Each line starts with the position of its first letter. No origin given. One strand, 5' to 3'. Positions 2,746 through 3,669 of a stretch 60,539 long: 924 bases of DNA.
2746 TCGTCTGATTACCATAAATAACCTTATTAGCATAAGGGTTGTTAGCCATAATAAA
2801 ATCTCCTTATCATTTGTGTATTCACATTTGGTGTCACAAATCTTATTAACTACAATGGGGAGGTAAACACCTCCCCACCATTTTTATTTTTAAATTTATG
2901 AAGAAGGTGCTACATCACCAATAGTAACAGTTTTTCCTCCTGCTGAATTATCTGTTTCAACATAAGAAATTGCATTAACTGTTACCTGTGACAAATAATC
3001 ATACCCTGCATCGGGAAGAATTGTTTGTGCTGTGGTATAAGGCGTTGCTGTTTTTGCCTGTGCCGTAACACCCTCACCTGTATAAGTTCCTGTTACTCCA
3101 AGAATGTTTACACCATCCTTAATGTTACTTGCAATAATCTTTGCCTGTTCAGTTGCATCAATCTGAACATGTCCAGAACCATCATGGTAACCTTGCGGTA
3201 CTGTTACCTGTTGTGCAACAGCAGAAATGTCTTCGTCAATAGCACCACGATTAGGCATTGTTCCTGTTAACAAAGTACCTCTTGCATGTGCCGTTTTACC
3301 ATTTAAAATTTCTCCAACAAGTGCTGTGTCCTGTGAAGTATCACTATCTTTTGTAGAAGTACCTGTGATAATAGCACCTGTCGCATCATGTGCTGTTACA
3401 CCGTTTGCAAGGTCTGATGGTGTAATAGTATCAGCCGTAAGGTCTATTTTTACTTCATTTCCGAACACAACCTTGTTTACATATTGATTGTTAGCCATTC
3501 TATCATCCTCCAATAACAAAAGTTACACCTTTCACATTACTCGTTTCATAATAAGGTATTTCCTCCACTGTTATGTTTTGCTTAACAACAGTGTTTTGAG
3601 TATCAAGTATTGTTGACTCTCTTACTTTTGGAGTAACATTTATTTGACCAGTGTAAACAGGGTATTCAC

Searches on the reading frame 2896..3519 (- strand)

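Call 70: search_protein_families(library=phrogs, proteins=[window:2896-3519:-], max_evalue=0.00001)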
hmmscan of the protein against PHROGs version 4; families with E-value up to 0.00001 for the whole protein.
window:2896-3519:- (207 aa): 3 families
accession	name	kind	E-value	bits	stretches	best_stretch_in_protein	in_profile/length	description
phrog_13589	-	unknown function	2.3e-48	165.9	1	8-202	733-939/1042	-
phrog_38337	-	unknown function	8.9e-11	42.1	1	28-155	273-399/622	-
phrog_28171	-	unknown function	1.1e-09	38.4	1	52-160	265-379/476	-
